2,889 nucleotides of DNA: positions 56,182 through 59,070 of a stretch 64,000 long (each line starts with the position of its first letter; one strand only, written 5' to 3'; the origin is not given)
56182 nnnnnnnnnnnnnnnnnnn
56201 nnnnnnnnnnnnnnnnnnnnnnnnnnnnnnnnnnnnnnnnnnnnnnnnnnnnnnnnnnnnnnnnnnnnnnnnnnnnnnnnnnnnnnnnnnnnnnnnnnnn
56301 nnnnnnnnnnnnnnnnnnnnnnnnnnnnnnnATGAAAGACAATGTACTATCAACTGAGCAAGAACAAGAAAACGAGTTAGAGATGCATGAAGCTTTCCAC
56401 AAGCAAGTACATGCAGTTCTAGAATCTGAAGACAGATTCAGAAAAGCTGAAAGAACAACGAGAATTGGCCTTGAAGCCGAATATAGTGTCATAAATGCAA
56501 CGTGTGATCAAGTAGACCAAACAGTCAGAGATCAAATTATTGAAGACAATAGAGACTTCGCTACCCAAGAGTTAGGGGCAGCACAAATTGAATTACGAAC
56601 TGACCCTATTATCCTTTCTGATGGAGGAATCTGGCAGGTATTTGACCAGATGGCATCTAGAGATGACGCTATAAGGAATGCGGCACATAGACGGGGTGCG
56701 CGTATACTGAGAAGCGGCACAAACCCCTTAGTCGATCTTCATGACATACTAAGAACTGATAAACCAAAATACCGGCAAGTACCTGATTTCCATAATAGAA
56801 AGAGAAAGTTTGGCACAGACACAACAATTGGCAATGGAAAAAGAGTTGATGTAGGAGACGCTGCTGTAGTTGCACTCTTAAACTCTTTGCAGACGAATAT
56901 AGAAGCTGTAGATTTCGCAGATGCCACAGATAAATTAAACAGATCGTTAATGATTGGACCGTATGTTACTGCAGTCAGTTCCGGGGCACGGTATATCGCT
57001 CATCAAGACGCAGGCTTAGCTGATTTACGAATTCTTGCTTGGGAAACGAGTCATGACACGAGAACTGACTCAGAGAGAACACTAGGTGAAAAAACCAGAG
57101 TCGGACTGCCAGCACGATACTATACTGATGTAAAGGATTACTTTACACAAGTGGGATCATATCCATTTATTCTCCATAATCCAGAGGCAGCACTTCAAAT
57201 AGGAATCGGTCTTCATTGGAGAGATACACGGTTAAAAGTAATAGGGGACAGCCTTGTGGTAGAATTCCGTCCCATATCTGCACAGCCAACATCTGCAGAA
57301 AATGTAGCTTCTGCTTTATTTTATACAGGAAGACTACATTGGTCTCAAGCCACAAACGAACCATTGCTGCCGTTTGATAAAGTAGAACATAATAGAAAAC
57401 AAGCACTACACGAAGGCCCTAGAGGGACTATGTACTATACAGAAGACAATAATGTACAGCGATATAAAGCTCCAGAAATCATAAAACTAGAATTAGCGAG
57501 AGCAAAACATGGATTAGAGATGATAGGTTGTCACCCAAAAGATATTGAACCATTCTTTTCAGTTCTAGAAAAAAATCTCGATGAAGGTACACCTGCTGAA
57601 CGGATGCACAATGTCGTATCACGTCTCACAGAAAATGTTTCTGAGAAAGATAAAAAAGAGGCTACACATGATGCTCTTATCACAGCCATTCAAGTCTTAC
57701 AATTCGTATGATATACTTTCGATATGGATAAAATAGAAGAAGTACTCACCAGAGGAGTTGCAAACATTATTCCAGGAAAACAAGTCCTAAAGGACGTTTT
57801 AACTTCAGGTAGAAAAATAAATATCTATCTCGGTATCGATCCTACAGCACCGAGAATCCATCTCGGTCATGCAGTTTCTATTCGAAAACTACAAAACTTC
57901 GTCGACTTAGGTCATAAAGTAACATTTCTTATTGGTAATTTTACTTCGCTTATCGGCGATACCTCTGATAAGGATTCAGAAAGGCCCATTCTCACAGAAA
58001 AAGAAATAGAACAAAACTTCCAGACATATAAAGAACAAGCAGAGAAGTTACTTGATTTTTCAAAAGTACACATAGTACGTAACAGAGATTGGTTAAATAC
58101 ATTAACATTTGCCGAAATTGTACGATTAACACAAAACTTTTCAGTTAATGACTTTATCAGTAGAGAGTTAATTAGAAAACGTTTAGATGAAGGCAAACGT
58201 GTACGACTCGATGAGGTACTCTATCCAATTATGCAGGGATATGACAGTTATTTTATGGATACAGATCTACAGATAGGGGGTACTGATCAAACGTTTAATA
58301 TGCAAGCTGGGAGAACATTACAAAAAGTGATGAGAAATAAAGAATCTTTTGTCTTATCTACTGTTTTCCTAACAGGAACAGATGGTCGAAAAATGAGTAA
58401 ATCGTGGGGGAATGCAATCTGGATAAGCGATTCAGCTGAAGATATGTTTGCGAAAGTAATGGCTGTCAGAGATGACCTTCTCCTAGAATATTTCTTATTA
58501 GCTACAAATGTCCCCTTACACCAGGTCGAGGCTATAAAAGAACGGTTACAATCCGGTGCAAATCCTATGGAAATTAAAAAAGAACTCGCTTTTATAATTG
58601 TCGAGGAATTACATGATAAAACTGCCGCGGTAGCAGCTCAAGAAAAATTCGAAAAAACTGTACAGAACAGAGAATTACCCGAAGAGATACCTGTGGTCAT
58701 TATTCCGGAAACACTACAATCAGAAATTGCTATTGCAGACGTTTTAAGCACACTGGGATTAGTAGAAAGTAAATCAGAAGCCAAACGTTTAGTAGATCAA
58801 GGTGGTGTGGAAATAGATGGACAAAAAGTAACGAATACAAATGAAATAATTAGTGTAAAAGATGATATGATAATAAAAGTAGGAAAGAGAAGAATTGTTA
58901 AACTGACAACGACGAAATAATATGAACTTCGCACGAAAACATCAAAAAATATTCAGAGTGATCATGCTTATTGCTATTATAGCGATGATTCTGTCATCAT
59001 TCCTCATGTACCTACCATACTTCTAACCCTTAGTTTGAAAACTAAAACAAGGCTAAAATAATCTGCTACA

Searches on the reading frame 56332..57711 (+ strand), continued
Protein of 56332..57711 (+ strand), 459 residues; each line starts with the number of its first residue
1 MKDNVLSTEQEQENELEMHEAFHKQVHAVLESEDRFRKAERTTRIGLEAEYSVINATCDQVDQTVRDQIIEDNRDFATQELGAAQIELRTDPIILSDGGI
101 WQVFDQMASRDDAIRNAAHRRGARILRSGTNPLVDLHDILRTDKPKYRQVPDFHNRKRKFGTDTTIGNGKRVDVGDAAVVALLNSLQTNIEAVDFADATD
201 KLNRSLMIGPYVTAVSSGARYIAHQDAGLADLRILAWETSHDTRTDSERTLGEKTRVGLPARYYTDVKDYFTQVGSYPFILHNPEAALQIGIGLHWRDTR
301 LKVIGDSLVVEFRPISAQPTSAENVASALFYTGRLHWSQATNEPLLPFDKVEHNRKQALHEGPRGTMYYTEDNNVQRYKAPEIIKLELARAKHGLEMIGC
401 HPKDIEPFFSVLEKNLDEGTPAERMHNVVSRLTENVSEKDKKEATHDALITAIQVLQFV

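Call 67: search_protein_families(library=ncbifam, proteins=[window:56332-57711:+, L037:1318-2610:+, L037:2840-4024:+, L007:4050-4955:+, L002:3581-4498:+], max_evalue=0.01)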
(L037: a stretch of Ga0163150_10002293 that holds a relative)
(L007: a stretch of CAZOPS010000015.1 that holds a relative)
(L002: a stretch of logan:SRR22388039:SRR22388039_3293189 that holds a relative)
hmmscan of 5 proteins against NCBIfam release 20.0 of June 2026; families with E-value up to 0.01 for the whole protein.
window:56332-57711:+ (459 aa): 4 families
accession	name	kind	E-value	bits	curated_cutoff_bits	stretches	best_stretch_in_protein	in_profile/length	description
NF010039.0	PRK13515.1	equivalog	3.1e-09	36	371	1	39-150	6-117/378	carboxylate-amine ligase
TIGR02050.1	gshA_cyan_rel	subfamily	5.9e-06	25.8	176.4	1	45-188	2-144/287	YbdK family carboxylate-amine ligase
NF010043.0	PRK13517.1-3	equivalog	2.9e-05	23.1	409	1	36-151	5-122/381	glutamate--cysteine ligase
NF010041.0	PRK13517.1-1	subfamily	0.00056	19.2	332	1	48-151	10-113/368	glutamate--cysteine ligase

L037:1318-2610:+ (430 aa): 4 families
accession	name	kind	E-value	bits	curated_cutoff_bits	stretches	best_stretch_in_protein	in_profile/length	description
NF010039.0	PRK13515.1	equivalog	4.1e-06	25.7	371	1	181-387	137-326/378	carboxylate-amine ligase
TIGR02050.1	gshA_cyan_rel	subfamily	0.00049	19.6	176.4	0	184-230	130-176/287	YbdK family carboxylate-amine ligase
TIGR01436.1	glu_cys_lig_pln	equivalog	0.00059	18.4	463.15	0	178-235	171-228/446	glutamate--cysteine ligase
NF010043.0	PRK13517.1-3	equivalog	0.0011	17.8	409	0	186-378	146-321/381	glutamate--cysteine ligase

L037:2840-4024:+ (394 aa): 0 families

L007:4050-4955:+ (301 aa): 2 families
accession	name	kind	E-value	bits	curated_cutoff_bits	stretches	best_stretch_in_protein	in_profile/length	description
TIGR02994.1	ectoine_eutE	equivalog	1.4e-10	40.7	402.7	1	18-155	40-177/325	N(2)-acetyl-L-2,4-diaminobutanoate deacetylase DoeB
NF002601.0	PRK02259.1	equivalog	0.00088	18.5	180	1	28-174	6-154/293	aspartoacylase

L002:3581-4498:+ (305 aa): 0 families

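Call 68: search_solved_structures(query=A2, max_evalue=0.01)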
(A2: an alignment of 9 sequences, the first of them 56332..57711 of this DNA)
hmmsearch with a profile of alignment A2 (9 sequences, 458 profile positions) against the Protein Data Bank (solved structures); distinct sequences matched with E-value up to 0.01: 3.
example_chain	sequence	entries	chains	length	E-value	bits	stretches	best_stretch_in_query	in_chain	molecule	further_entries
6gmo_A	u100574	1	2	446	0.00069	21.6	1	188-249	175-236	Glutamate--cysteine ligase, chloroplastic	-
2gwc_A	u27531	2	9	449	0.00071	21.5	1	188-249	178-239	Glutamate cysteine ligase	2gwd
9ufc_A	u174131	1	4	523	0.0054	18.6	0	188-248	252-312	Glutamate--cysteine ligase, chloroplastic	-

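Call 76: list_cluster_members(proteins=[P0001, P0121])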
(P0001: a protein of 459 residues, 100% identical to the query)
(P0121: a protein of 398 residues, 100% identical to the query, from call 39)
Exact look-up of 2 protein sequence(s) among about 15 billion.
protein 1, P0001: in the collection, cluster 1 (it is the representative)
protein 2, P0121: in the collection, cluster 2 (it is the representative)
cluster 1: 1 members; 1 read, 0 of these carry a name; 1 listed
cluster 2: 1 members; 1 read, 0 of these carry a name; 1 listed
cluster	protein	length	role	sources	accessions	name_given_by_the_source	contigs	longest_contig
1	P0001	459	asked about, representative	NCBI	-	-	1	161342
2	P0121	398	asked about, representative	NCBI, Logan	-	-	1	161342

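Call 79: search_protein_families(library=pfam, proteins=[L004:4121-4996:+, L004:6370-7692:+, L004:7673-8374:+, L004:8355-9209:+, L006:6313-7140:+, L006:7137-7703:+, L006:4406-4840:+, L049:6367-7290:+, L049:7324-8670:+, L049:8672-9364:+], max_evalue=0.001)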
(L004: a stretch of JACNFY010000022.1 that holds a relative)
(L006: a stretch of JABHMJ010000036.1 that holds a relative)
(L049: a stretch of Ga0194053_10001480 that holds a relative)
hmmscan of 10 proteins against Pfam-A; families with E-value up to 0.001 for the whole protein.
L004:4121-4996:+ (291 aa): 0 families

L004:6370-7692:+ (440 aa): 0 families

L004:7673-8374:+ (233 aa): 4 families
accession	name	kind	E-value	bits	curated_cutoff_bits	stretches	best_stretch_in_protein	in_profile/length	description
PF00117.34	GATase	-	1.8e-29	103.2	22.8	1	23-180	20-176/190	Glutamine amidotransferase class-I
PF07722.19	Peptidase_C26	-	6e-16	59.3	20.5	1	66-176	94-219/219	Peptidase C26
PF04204.22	HTS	-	7.1e-08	32.2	27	1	29-178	86-238/298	Homoserine O-succinyltransferase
PF07685.20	GATase_3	-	5.8e-06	26.5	27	1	32-96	33-94/196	CobB/CobQ-like glutamine amidotransferase domain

L004:8355-9209:+ (284 aa): 1 family
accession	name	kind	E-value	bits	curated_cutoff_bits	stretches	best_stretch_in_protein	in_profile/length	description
PF00892.27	EamA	-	1.3e-29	103.6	28.2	2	150-280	4-135/135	EamA-like transporter family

L006:6313-7140:+ (275 aa): 1 family
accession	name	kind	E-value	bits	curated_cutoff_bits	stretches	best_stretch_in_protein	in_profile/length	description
PF24827.1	AstE_AspA_cat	-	2.8e-21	76.4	25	1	14-181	3-191/192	Succinylglutamate desuccinylase/Aspartoacylase catalytic domain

L006:7137-7703:+ (188 aa): 0 families

L006:4406-4840:+ (144 aa): 1 family
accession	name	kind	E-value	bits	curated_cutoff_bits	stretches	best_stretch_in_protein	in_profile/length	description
PF19107.5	DUF5794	-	1.4e-05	25.7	25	0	81-137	3-61/128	Family of unknown function (DUF5794)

L049:6367-7290:+ (307 aa): 0 families

L049:7324-8670:+ (448 aa): 2 families
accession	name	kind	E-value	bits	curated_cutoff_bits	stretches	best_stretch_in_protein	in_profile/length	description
PF13378.12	MR_MLE_C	-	8e-15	55.6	29.4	1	167-391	4-215/219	Enolase C-terminal domain-like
PF02746.21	MR_MLE_N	-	2.5e-05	24.9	22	1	25-145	2-117/117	Mandelate racemase / muconate lactonizing enzyme, N-terminal domain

L049:8672-9364:+ (230 aa): 2 families
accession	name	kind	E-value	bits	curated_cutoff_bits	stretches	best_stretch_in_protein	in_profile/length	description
PF00117.34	GATase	-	2.2e-17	63.8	22.8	1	14-182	10-175/190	Glutamine amidotransferase class-I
PF07722.19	Peptidase_C26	-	6.2e-07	29.8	20.5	1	67-179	92-219/219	Peptidase C26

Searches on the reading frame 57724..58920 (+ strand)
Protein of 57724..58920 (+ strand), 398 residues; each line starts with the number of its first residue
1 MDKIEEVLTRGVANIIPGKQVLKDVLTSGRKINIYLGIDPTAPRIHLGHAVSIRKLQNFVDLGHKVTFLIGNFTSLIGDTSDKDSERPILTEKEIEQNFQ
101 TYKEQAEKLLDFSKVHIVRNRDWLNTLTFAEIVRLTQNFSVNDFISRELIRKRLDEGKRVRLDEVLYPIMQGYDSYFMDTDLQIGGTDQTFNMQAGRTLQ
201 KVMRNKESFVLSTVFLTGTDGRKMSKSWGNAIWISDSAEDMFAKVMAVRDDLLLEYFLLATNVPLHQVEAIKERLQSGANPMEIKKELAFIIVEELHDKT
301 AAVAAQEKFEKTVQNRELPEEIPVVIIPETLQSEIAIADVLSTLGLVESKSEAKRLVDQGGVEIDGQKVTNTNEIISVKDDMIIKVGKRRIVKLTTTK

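Call 5: search_protein_families(library=pfam, proteins=[window:57724-58920:+])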
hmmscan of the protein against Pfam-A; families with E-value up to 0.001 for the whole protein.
window:57724-58920:+ (398 aa): 4 families
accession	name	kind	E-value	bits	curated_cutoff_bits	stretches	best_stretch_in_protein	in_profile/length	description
PF00579.31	tRNA-synt_1b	-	2.9e-67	227.5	21.1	1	29-313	3-291/292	tRNA synthetases class I (W and Y)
PF01479.30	S4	-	1.6e-10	41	22.8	1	338-380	4-46/48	S4 domain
PF22421.1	SYY_C-terminal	-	2.1e-07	31.2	27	1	332-382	16-66/83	Tyrosine--tRNA ligase SYY-like C-terminal domain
PF16714.10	TyrRSs_C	-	3e-06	27.4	30.6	1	325-370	11-56/120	Tyrosyl-tRNA synthetase C-terminal domain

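Call 39: find_homologous_proteins(query=window:57724-58920:+, max_evalue=1e-60)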
Query window:57724-58920:+ (398 aa): 7901 proteins with E <= 1e-60 among 8000 candidates; the best 120 are listed.
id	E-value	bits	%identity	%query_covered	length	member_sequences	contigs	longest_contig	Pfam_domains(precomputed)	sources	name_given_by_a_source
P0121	8.0e-254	860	100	100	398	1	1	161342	PF22421.2,PF00579.32,PF01479.31,PF16714.11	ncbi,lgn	-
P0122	5.1e-175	600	69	99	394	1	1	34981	PF22421.2,PF00579.32,PF01479.31,PF00133.29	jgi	jgi:tyrosyl-tRNA synthetase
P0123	2.6e-174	598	69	99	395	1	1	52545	PF22421.2,PF00579.32,PF01479.31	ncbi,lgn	-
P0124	3.6e-173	594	69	99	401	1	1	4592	PF22421.2,PF00579.32,PF01479.31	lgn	-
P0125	5.1e-173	594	66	99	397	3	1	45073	PF22421.2,PF00579.32,PF01479.31,PF16714.11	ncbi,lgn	-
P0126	1.1e-170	586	66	99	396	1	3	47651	PF22421.2,PF00579.32,PF01479.31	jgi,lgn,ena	-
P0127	2.6e-170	585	66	99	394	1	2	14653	PF00579.32,PF01479.31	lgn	-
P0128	1.6e-168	579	66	99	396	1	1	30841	PF22421.2,PF00579.32,PF01479.31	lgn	-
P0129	1.6e-168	579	64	99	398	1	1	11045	PF22421.2,PF00579.32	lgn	-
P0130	5.5e-168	577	65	99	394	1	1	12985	PF22421.2,PF00579.32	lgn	-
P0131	8.9e-168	576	66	99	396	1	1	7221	PF22421.2,PF00579.32,PF01479.31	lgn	-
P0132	1.1e-167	576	64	99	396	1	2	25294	PF00579.32,PF01479.31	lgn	-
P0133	1.4e-167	576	66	99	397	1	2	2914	PF22421.2,PF00579.32,PF01479.31,PF16714.11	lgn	-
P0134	1.7e-167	576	66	99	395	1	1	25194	PF22421.2,PF13275.12,PF00579.32,PF01479.31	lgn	-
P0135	1.9e-167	575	64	99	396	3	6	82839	PF22421.2,PF00579.32,PF01479.31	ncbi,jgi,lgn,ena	-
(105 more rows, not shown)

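Call 40: find_encoding_contigs(protein=P0122, flank=5000, max_places=2)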
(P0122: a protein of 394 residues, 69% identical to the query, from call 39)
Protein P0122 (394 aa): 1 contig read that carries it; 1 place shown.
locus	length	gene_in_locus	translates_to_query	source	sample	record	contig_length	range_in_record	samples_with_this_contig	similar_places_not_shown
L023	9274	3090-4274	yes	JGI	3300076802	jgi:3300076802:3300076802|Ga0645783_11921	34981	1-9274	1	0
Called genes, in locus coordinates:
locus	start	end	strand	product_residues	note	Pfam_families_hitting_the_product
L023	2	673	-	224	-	?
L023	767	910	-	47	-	-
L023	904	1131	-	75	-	-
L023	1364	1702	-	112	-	-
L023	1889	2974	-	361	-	PF13936:HTH_38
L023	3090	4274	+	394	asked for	PF00579:tRNA-synt_1b, PF00133:tRNA-synt_1 (faint), PF22421:SYY_C-terminal (weak), PF01479:S4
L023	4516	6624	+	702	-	PF17191:RecG_wedge, PF01336:tRNA_anti-codon, PF00270:DEAD, PF04851:ResIII, PF00271:Helicase_C, PF22590:Cas3-like_C_2 (faint), PF19833:RecG_dom3_C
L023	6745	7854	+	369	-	PF00665:rve, PF13683:rve_3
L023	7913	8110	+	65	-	PF01783:Ribosomal_L32p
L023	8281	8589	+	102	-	PF01029:NusB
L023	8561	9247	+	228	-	PF22935:RM44_endonuclase, PF14622:Ribonucleas_3_3, PF00636:Ribonuclease_3, PF22892:DSRM_MRPL44, PF00035:dsrm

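Call 41: find_encoding_contigs(protein=P0123, flank=5000, max_places=2)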
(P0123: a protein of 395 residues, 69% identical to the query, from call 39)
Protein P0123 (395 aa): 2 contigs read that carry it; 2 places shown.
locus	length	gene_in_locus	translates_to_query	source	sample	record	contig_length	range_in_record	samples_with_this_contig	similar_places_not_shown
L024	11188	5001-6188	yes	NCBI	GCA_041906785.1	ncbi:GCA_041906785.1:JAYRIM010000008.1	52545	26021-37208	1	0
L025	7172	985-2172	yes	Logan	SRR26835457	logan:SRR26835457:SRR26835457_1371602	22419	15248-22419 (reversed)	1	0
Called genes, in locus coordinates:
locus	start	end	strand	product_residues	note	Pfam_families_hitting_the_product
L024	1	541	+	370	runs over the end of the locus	PF02912:Phe_tRNA-synt_N, PF01409:tRNA-synt_2d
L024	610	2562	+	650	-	PF03483:B3_4, PF03484:B5, PF17759:tRNA_synthFbeta, PF03147:FDX-ACB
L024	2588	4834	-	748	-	PF00912:Transgly, PF00905:Transpeptidase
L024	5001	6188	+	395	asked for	PF00579:tRNA-synt_1b, PF22421:SYY_C-terminal (weak), PF01479:S4 (weak)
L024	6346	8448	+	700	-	PF17191:RecG_wedge, PF01336:tRNA_anti-codon, PF04851:ResIII, PF00270:DEAD, PF00271:Helicase_C, PF22590:Cas3-like_C_2 (weak), PF19833:RecG_dom3_C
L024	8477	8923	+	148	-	PF01230:HIT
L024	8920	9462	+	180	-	PF00300:His_Phos_1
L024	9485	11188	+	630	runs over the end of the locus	PF00702:Hydrolase (faint), PF12710:HAD, PF00389:2-Hacid_dh, PF02826:2-Hacid_dh_C, PF22629:ACT_AHAS_ss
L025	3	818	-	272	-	?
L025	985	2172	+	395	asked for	PF00579:tRNA-synt_1b, PF22421:SYY_C-terminal (weak), PF01479:S4 (weak)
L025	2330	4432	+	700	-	PF17191:RecG_wedge, PF01336:tRNA_anti-codon, PF04851:ResIII, PF00270:DEAD, PF00271:Helicase_C, PF22590:Cas3-like_C_2 (weak), PF19833:RecG_dom3_C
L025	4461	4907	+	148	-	PF01230:HIT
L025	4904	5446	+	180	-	PF00300:His_Phos_1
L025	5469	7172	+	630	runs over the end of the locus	PF00702:Hydrolase (faint), PF12710:HAD, PF00389:2-Hacid_dh, PF02826:2-Hacid_dh_C, PF22629:ACT_AHAS_ss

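Call 42: find_encoding_contigs(protein=P0125, flank=5000, max_places=2)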
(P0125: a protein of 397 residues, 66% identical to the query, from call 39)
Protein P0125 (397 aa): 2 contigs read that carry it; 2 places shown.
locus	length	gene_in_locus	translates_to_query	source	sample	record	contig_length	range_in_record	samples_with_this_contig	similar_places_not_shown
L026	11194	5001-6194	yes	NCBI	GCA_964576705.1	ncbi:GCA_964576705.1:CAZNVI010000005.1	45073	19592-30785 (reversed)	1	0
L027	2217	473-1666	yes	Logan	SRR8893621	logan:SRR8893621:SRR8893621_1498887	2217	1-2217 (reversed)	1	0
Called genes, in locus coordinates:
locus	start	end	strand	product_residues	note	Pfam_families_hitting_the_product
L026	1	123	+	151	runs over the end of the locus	-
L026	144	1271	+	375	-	-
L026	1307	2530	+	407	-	PF05816:TelA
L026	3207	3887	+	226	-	PF04536:TPM_phosphatase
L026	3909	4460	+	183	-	PF04011:LemA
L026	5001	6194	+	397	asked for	PF00579:tRNA-synt_1b, PF22421:SYY_C-terminal (faint), PF16714:TyrRSs_C (weak), PF01479:S4 (weak)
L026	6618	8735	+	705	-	PF17191:RecG_wedge, PF01336:tRNA_anti-codon, PF00270:DEAD, PF04851:ResIII, PF07517:SecA_DEAD (weak), PF00271:Helicase_C, PF22590:Cas3-like_C_2 (weak), PF19833:RecG_dom3_C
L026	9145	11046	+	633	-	PF00702:Hydrolase (weak), PF12710:HAD (faint), PF00389:2-Hacid_dh, PF02826:2-Hacid_dh_C, PF22629:ACT_AHAS_ss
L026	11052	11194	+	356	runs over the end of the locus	PF00266:Aminotran_5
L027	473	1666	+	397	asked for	PF00579:tRNA-synt_1b, PF22421:SYY_C-terminal (faint), PF16714:TyrRSs_C (weak), PF01479:S4 (weak)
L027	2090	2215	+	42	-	?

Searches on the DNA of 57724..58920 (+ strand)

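Call 43: search_rna_families(sources=[L023, L024, L025, L026, L027], threshold=evalue, max_evalue=0.001, show_alignments=3)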
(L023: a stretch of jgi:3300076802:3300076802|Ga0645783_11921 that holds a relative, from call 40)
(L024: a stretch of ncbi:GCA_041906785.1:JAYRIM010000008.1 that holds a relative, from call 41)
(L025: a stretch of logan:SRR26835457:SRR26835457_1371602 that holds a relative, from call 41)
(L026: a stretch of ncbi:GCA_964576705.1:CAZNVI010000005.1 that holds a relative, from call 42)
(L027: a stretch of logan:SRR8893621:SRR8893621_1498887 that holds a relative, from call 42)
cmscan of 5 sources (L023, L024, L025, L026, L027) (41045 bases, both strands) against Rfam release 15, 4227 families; matches with E-value up to 0.001: 0.
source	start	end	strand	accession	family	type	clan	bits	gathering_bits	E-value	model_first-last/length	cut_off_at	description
